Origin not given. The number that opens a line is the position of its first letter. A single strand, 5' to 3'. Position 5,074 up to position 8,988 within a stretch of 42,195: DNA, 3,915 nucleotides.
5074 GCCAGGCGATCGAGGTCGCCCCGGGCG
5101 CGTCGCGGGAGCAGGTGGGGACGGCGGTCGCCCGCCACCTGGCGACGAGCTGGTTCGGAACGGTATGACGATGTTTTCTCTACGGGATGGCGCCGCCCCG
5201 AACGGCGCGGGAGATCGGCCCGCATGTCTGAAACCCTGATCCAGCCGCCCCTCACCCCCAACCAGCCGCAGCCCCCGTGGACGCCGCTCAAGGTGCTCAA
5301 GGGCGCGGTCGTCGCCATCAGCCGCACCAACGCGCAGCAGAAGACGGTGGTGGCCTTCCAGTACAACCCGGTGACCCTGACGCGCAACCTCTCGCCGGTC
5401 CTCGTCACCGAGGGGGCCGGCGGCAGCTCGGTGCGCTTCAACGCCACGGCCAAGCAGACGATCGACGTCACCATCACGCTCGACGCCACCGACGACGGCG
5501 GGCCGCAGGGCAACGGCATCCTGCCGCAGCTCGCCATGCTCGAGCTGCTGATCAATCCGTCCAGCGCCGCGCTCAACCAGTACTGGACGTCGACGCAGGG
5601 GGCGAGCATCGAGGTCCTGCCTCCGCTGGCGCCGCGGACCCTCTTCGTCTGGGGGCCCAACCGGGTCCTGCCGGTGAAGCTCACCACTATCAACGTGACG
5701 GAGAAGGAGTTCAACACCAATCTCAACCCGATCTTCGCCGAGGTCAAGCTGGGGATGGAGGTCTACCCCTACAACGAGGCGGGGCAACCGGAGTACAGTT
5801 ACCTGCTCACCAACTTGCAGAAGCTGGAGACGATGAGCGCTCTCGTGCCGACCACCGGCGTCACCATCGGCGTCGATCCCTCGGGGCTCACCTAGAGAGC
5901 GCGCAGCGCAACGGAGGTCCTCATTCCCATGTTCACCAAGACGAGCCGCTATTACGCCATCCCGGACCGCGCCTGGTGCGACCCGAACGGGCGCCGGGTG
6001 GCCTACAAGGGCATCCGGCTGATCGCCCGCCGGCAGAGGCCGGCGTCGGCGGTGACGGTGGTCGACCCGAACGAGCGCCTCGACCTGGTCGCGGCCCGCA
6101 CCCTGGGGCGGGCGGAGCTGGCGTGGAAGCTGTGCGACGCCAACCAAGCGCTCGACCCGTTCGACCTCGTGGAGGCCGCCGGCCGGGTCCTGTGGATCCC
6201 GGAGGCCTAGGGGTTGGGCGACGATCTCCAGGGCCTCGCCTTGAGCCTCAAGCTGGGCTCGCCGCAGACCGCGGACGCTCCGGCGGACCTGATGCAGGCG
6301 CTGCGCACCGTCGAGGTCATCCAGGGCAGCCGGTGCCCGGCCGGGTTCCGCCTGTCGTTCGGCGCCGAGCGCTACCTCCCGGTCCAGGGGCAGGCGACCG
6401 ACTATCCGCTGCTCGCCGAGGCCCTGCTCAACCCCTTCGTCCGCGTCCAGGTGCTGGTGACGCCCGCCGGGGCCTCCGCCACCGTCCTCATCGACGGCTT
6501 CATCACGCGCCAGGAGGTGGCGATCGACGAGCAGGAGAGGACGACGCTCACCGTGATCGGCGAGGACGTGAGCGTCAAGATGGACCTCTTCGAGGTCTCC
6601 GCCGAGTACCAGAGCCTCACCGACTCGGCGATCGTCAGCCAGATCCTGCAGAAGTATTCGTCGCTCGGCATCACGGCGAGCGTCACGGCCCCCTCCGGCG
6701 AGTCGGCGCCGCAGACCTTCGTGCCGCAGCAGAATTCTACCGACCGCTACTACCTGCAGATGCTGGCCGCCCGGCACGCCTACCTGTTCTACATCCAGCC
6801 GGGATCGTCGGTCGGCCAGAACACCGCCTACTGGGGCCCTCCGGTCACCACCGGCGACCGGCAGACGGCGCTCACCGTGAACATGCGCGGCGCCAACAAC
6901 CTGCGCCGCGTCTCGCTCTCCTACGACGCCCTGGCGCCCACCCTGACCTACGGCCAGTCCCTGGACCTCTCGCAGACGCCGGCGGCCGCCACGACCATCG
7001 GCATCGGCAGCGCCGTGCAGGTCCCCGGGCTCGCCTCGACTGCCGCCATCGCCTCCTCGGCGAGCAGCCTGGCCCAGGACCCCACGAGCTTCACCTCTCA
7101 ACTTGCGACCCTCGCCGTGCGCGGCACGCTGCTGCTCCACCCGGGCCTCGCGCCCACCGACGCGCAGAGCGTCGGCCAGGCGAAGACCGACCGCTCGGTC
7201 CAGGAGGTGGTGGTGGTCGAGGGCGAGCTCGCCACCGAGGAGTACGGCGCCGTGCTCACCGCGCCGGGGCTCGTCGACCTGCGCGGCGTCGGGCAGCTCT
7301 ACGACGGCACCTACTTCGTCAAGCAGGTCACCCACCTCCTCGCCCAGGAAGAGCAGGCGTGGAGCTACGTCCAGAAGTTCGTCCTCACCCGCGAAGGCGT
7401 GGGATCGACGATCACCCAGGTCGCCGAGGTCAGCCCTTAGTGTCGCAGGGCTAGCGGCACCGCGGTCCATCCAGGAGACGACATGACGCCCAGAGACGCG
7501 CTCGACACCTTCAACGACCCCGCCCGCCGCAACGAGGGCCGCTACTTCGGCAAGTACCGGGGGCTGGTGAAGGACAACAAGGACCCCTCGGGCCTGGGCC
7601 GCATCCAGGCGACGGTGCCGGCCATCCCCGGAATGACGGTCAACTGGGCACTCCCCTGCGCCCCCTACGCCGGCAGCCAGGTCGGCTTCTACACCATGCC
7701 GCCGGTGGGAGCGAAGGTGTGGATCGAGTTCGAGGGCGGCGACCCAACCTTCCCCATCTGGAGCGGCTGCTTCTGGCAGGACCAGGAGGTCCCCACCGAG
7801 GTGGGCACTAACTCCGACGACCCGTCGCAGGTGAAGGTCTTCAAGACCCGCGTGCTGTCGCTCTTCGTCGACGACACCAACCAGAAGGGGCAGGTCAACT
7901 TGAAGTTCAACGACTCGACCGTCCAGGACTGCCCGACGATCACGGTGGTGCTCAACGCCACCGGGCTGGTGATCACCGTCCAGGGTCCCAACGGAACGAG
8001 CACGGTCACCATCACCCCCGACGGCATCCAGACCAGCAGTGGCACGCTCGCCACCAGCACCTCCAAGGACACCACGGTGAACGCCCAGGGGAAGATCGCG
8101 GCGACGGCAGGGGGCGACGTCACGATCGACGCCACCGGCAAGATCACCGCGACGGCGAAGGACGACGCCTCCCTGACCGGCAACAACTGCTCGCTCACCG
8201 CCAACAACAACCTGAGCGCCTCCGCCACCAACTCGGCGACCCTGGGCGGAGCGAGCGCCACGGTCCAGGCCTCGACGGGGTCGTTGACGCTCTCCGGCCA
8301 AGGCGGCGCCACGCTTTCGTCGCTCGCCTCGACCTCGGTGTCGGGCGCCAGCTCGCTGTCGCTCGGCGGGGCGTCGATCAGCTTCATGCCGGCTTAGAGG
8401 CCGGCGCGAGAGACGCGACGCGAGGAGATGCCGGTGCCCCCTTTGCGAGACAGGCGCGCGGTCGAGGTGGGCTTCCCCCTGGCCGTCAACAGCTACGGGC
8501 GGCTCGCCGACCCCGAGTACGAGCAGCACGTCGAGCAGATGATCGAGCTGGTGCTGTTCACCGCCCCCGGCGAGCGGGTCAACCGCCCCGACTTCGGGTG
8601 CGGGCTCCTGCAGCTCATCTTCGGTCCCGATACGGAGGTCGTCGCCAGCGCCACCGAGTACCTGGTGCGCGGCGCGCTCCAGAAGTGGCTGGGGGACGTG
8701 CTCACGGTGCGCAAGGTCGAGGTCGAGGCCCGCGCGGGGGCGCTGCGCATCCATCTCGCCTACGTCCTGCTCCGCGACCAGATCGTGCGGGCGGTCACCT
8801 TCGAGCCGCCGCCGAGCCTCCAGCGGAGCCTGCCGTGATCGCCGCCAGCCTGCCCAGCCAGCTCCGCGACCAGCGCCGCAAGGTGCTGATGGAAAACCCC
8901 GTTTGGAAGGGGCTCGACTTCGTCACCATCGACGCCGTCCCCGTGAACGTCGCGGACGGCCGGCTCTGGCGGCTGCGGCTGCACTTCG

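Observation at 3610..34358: eCIS-type (Afp/PVC-like) tail and baseplate genes interleaved with a T6SS-type TssJ/TssL/TssM membrane complex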

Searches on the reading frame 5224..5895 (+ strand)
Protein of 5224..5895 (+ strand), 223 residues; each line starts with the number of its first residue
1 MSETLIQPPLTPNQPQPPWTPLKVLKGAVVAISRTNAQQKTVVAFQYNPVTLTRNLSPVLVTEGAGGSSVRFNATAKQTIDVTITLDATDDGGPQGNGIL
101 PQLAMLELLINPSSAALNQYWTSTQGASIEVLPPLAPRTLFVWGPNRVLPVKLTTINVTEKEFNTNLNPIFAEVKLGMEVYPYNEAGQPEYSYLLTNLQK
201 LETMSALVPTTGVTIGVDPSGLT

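Call 5: search_protein_families(library=pfam, proteins=[window:5224-5895:+], max_evalue=0.01)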
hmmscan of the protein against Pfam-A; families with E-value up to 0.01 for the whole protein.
window:5224-5895:+ (223 aa): 1 family
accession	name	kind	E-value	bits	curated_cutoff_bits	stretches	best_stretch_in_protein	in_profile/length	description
PF19266.4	CIS_tube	-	2.1e-05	24.8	27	1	33-178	11-147/158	Contractile injection system tube protein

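Call 10: search_protein_families(library=ncbifam, proteins=[window:5224-5895:+], max_evalue=0.01)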
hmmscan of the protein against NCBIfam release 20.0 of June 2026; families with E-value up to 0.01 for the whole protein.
window:5224-5895:+ (223 aa): 0 families

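Call 94: search_protein_families(library=phrogs, proteins=[window:5224-5895:+], max_evalue=0.01)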
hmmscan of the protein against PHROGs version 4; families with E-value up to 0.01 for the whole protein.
window:5224-5895:+ (223 aa): 0 families

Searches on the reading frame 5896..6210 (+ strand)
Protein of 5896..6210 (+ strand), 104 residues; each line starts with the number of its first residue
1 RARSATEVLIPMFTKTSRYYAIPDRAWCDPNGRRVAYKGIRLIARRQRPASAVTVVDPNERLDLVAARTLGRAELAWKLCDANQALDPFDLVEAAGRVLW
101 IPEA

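Call 5: search_protein_families(library=pfam, proteins=[window:5896-6210:+], max_evalue=0.01)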
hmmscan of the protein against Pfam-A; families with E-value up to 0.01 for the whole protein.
window:5896-6210:+ (104 aa): 0 families

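Call 10: search_protein_families(library=ncbifam, proteins=[window:5896-6210:+], max_evalue=0.01)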
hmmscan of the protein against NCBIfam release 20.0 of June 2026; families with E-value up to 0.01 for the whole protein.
window:5896-6210:+ (104 aa): 0 families

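Call 27: search_protein_families(library=pfam, proteins=[window:5929-6210:+], max_evalue=5)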
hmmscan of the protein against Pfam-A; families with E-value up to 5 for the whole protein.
window:5929-6210:+ (93 aa): 0 families

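Call 94: search_protein_families(library=phrogs, proteins=[window:5929-6210:+], max_evalue=0.01)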
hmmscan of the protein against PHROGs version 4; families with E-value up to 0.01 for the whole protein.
window:5929-6210:+ (93 aa): 1 family
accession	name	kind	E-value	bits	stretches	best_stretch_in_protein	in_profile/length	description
phrog_7145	-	tail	0.0003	21.9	1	46-92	46-93/108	baseplate wedge subunit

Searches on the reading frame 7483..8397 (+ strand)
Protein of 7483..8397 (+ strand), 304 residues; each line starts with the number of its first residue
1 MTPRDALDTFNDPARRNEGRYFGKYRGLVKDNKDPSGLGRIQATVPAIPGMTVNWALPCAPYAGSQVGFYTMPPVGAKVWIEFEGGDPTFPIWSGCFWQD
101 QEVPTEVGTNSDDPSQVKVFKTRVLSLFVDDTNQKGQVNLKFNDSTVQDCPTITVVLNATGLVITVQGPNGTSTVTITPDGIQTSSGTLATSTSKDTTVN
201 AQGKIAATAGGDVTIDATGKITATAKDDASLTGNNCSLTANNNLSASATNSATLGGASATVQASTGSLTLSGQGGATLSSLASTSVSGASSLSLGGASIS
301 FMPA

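Call 5: search_protein_families(library=pfam, proteins=[window:7483-8397:+], max_evalue=0.01)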
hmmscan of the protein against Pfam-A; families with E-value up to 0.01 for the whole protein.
window:7483-8397:+ (304 aa): 1 family
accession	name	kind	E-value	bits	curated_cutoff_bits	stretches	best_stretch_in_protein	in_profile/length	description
PF04717.18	Phage_base_V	-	1.5e-24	86.6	23.8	1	25-98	1-75/75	Type VI secretion system/phage-baseplate injector OB domain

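Call 10: search_protein_families(library=ncbifam, proteins=[window:7483-8397:+], max_evalue=0.01)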
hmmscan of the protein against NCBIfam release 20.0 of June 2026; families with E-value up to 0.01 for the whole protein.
window:7483-8397:+ (304 aa): 3 families
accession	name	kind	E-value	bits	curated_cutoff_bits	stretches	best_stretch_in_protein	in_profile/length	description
NF033848.1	VgrG_rel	hypoth_equivalog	1.4e-05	23.6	275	1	18-176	371-521/547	VgrG-related protein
TIGR01646.1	vgr_GE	subfamily_domain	8.9e-05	21.6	121.8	1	55-140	387-475/480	type VI secretion system tip protein VgrG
TIGR03361.1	VI_Rhs_Vgr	subfamily_domain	0.00071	18.3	186.35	1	61-105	407-452/513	type VI secretion system tip protein TssI/VgrG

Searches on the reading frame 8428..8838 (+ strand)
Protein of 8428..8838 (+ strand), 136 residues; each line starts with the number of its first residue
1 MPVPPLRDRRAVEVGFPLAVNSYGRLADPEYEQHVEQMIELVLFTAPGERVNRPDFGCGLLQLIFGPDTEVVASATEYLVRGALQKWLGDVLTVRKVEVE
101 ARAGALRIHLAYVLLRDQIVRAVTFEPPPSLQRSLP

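Call 5: search_protein_families(library=pfam, proteins=[window:8428-8838:+], max_evalue=0.01)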
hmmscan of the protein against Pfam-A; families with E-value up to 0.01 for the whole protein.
window:8428-8838:+ (136 aa): 1 family
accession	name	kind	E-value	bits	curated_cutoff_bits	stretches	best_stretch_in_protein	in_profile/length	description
PF04965.19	GPW_gp25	-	1.7e-16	60.2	27.2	1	30-117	2-94/96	Baseplate wedge protein gp25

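Call 10: search_protein_families(library=ncbifam, proteins=[window:8428-8838:+], max_evalue=0.01)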
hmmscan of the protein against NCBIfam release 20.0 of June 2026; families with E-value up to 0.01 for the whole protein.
window:8428-8838:+ (136 aa): 0 families
